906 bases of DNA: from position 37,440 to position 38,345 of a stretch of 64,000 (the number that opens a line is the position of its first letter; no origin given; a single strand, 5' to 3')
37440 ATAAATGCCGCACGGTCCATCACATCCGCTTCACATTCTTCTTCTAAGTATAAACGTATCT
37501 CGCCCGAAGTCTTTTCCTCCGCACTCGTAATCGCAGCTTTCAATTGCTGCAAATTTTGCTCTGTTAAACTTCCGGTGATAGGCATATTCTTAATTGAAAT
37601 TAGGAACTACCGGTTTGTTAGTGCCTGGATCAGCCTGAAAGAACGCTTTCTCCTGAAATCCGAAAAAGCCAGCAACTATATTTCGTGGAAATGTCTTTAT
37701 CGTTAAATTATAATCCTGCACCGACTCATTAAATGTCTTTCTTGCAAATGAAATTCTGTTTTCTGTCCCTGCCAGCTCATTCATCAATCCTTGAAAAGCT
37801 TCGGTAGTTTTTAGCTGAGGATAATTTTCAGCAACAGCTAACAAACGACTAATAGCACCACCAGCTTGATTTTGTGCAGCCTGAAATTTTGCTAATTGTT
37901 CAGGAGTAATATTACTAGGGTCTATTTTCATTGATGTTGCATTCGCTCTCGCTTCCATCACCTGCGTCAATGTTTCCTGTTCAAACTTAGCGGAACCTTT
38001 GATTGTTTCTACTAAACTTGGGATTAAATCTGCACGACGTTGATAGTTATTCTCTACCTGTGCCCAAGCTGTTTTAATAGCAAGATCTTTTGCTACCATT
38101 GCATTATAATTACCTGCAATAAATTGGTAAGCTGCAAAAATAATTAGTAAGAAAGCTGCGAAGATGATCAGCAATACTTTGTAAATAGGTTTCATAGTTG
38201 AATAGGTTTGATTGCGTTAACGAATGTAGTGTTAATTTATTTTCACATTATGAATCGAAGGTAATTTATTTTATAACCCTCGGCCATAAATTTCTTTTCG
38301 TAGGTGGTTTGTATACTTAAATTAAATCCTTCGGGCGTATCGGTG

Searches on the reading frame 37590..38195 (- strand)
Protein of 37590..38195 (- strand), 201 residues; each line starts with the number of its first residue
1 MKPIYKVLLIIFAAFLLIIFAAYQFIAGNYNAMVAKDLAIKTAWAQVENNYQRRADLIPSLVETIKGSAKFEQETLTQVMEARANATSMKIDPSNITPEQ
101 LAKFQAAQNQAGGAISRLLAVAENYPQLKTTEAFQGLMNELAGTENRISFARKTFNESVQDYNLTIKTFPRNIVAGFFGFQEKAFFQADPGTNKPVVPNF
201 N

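Call 25: find_encoding_contigs(protein=window:37590-38195:-, flank=10000, max_places=10)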
Protein window:37590-38195:- (201 aa): 7 contigs read that carry it; 4 places shown.
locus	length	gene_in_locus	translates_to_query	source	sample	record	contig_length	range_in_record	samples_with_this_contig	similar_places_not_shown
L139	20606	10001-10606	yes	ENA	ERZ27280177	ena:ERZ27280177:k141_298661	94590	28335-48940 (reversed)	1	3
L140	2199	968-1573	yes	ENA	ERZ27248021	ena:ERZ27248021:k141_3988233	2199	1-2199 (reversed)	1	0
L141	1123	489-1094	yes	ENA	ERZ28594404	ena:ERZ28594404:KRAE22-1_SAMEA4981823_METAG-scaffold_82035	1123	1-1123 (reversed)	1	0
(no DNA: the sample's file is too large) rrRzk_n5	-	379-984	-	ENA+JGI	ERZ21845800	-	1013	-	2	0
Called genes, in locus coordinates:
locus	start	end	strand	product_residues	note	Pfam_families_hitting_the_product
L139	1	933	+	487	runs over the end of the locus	PF00158:Sigma54_activat (faint), PF07728:AAA_5 (faint)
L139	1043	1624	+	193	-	PF02661:Fic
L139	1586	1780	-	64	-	-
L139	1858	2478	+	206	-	PF18962:Por_Secre_tail (weak)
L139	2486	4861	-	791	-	PF13620:CarboxypepD_reg, PF13715:CarbopepD_reg_2, PF07715:Plug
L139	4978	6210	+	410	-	PF00675:Peptidase_M16, PF05193:Peptidase_M16_C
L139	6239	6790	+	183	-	-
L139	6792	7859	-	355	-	PF16819:DUF5074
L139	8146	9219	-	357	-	PF13528:Glyco_trans_1_3, PF04101:Glyco_tran_28_C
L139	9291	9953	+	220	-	PF13847:Methyltransf_31, PF02390:Methyltransf_4, PF08242:Methyltransf_12 (weak), PF13649:Methyltransf_25 (weak)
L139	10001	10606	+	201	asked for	PF04011:LemA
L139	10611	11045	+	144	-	PF04536:TPM_phosphatase, PF17174:DUF5130 (weak)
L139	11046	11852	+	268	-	PF04536:TPM_phosphatase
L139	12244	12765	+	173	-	-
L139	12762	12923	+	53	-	-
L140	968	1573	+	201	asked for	PF04011:LemA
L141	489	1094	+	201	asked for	PF04011:LemA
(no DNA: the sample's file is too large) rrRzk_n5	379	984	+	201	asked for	PF04011:LemA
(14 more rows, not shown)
